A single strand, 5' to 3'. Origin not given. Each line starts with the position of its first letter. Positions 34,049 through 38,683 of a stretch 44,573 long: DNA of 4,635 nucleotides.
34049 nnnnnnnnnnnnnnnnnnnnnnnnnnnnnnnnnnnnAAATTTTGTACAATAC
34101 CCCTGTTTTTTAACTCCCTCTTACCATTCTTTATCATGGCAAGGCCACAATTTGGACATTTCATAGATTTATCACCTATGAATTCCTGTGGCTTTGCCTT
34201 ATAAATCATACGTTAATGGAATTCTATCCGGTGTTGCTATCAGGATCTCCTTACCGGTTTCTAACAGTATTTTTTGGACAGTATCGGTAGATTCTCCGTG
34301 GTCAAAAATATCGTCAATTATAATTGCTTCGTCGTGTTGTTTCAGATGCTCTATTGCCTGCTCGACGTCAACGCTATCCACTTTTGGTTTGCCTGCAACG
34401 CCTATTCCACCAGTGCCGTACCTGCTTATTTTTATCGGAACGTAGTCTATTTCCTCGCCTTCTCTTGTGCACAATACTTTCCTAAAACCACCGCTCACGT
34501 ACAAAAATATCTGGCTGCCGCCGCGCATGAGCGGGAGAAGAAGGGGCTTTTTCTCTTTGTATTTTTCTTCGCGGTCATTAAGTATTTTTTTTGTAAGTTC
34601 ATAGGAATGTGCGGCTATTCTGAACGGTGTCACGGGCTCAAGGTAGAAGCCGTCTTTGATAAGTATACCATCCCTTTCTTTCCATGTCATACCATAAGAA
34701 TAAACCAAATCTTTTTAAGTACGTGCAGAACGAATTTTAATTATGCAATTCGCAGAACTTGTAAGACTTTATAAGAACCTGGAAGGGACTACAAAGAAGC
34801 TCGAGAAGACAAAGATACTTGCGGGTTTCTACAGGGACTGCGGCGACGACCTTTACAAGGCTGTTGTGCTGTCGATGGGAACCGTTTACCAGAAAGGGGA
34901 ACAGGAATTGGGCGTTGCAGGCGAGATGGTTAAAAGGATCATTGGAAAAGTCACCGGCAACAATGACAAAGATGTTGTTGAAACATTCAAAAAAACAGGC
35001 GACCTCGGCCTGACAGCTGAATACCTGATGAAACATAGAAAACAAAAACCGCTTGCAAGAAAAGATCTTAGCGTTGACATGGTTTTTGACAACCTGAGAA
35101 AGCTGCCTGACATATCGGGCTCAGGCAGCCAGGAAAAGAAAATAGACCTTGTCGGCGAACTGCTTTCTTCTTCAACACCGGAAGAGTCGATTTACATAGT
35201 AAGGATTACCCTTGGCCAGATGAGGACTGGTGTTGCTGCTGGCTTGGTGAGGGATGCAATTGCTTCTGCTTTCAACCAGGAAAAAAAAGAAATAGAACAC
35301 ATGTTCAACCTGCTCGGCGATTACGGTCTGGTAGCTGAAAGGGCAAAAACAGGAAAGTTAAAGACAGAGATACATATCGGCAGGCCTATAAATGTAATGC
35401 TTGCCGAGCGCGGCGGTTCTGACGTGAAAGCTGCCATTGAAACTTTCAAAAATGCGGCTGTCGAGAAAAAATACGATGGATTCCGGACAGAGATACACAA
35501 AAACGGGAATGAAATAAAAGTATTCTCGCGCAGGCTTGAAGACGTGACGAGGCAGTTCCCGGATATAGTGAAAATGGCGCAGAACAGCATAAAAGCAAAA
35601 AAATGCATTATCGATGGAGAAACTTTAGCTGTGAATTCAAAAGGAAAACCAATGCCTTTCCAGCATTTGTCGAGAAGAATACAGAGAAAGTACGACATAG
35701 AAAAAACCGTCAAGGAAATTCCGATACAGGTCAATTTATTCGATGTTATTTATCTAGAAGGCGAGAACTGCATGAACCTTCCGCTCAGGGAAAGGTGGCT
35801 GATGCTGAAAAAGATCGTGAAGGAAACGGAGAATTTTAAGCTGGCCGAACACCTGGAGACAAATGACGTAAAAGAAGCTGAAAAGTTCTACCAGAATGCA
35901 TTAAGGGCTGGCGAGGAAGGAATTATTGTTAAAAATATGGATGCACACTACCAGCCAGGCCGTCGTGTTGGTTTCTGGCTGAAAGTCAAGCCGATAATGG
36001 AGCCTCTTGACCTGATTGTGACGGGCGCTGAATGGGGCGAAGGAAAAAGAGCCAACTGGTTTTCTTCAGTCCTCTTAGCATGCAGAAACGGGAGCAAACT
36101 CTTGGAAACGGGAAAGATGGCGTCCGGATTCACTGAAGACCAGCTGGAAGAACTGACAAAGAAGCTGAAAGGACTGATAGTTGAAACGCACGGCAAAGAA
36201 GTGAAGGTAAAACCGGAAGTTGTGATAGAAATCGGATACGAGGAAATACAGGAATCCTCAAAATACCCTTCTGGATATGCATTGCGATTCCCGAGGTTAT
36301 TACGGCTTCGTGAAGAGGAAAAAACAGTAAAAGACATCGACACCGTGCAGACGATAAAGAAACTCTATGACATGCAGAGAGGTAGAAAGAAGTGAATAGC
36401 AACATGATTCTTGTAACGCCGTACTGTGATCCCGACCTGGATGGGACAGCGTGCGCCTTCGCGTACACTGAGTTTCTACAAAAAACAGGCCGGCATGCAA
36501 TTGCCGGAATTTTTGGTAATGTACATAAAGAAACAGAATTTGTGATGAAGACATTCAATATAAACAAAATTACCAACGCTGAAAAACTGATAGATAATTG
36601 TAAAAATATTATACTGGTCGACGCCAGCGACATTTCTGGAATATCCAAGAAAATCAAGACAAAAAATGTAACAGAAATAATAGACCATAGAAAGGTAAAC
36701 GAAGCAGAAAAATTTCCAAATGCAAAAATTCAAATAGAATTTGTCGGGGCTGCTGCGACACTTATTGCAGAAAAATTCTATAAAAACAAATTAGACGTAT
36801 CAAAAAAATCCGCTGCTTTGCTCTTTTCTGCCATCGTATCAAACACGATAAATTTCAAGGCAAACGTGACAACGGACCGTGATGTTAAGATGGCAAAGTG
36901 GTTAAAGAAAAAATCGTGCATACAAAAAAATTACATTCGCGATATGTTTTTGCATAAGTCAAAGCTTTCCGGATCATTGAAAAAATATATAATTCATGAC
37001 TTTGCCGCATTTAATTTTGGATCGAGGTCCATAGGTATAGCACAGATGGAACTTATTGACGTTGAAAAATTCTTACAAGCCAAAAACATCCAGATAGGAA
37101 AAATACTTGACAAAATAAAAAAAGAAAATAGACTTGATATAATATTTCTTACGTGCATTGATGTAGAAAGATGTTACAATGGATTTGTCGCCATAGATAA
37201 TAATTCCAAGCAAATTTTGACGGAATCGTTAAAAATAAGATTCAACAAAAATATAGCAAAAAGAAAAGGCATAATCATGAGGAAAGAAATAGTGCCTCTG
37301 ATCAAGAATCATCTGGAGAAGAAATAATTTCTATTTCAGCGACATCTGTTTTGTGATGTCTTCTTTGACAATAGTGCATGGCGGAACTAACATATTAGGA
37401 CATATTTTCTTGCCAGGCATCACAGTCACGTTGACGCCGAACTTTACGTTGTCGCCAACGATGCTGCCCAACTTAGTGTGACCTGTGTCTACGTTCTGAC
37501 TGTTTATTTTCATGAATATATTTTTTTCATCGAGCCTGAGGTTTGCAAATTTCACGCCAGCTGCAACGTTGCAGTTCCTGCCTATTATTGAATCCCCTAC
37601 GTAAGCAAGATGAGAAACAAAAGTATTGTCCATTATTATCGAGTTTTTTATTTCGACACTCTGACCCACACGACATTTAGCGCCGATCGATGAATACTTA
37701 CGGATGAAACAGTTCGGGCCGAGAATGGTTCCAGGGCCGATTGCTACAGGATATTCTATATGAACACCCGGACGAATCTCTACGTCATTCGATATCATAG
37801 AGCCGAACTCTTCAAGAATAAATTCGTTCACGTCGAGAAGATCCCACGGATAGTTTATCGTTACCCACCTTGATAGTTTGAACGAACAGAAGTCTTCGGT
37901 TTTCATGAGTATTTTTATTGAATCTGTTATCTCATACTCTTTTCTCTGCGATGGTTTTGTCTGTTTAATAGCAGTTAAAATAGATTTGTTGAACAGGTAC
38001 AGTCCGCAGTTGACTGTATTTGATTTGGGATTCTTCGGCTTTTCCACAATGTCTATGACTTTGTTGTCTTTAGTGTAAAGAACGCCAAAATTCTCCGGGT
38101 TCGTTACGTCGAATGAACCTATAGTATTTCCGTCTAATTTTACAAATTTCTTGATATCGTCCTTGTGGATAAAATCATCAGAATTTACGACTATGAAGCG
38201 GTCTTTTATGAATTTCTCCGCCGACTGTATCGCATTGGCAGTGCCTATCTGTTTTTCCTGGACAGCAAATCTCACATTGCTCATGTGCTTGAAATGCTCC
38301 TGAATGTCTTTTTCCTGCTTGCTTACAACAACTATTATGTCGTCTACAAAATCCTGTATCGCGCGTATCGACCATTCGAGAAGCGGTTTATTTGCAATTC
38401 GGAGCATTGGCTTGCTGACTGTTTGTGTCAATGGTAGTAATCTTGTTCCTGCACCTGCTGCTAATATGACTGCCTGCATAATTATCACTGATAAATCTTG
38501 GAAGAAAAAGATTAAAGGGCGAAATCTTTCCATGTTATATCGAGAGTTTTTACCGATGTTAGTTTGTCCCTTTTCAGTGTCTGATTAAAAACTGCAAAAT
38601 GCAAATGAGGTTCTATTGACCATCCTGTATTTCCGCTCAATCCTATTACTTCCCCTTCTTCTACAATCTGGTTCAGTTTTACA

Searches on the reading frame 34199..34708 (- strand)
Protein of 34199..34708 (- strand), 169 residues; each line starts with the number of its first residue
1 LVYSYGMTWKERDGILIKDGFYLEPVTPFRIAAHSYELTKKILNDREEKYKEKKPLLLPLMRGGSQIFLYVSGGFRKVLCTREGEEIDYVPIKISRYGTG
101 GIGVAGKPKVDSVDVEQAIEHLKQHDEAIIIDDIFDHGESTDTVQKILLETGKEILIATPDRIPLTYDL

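Call 8: search_protein_families(library=pfam, max_evalue=0.01, proteins=[window:34199-34708:-])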
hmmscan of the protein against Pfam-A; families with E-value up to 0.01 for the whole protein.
window:34199-34708:- (169 aa): 1 family
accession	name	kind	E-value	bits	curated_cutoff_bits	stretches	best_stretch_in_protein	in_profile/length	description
PF00156.33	Pribosyltran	-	9.5e-05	22.2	26.3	1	37-154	17-116/158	Phosphoribosyl transferase domain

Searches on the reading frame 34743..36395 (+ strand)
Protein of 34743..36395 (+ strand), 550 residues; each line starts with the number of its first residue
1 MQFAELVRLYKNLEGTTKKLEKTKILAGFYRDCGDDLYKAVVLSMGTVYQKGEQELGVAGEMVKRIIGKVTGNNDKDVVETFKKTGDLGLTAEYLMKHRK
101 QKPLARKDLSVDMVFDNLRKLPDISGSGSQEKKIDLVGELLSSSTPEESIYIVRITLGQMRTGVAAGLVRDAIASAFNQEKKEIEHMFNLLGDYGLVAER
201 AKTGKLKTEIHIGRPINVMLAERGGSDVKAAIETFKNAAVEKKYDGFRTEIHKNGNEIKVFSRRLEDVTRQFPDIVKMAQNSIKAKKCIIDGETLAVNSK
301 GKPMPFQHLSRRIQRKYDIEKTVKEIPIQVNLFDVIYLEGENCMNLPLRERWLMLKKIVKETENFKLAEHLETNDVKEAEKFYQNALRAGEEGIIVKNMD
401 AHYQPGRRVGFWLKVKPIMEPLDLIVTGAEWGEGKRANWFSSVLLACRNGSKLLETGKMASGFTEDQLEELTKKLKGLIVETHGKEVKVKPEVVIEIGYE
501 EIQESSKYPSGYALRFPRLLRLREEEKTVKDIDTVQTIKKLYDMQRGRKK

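Call 8: search_protein_families(library=pfam, max_evalue=0.01, proteins=[window:34743-36395:+])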
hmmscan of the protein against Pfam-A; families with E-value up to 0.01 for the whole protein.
window:34743-36395:+ (550 aa): 5 families
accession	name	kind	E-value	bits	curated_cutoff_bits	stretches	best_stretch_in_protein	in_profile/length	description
PF01068.26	DNA_ligase_A_M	-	1e-57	195.6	26.2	1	219-416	2-204/204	ATP dependent DNA ligase domain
PF04675.19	DNA_ligase_A_N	-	5.5e-40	137.8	24.6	1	2-174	1-174/174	DNA ligase N terminus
PF04679.21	DNA_ligase_A_C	-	1.4e-17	64.3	27.5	1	436-525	1-93/94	ATP dependent DNA ligase C terminal region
PF09414.15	RNA_ligase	-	2.5e-06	28.2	27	1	239-416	4-171/171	RNA ligase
PF01331.24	mRNA_cap_enzyme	-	0.002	18.4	29.6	0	331-375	93-137/194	mRNA capping enzyme, catalytic domain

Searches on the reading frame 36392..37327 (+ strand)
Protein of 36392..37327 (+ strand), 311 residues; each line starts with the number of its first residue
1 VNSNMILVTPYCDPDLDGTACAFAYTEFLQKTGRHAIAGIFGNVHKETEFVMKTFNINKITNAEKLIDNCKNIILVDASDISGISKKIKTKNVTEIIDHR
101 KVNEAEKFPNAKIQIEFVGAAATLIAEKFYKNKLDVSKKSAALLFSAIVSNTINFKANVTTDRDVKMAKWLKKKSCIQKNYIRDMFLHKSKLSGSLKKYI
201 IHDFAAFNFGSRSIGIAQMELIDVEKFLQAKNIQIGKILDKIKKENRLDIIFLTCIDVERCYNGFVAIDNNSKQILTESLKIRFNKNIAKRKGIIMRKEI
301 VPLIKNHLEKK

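Call 8: search_protein_families(library=pfam, max_evalue=0.01, proteins=[window:36392-37327:+])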
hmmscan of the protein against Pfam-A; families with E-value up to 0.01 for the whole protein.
window:36392-37327:+ (311 aa): 2 families
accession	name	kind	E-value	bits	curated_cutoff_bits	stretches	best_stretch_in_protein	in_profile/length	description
PF01368.27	DHH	-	5.6e-09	36.8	28.1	1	6-148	2-125/125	DHH family, N-terminal domain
PF02833.19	DHHA2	-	1.9e-08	35.1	27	1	184-306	2-125/126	DHHA2 domain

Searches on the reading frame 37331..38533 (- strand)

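Call 8: search_protein_families(library=pfam, max_evalue=0.01, proteins=[window:37331-38533:-])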
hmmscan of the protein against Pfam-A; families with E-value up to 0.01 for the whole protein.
window:37331-38533:- (400 aa): 9 families
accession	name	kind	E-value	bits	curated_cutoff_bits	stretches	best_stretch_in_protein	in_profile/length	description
PF00483.29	NTP_transferase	-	4.1e-41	141.6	21.2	1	21-241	2-244/245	Nucleotidyl transferase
PF25084.1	LbH_EIF2B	-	2.5e-15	56.8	54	1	248-329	7-87/105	EIF2B subunit epsilon LbH domain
PF00132.30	Hexapep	-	4.4e-15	55.1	27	3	245-279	2-36/36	Bacterial transferase hexapeptide (six repeats)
PF12804.13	NTP_transf_3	-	3.5e-11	44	27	1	21-129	1-106/160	MobA-like NTP transferase domain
PF01128.25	IspD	-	3.5e-07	30.7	27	1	19-85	1-66/221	2-C-methyl-D-erythritol 4-phosphate cytidylyltransferase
PF24894.1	Hexapep_GlmU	-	3e-05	24.5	23.3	1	281-329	35-83/104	GlmU-like, C-terminal hexapeptide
PF25087.1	GMPPB_C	-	4.3e-05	23.6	39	1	263-335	5-77/110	GMPPB C-terminal domain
PF02348.25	CTP_transf_3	-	0.00048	20.4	22.6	1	41-132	16-112/217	Cytidylyltransferase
PF01983.22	CofC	-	0.002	17.8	22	1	55-136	37-115/217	Guanylyl transferase CofC like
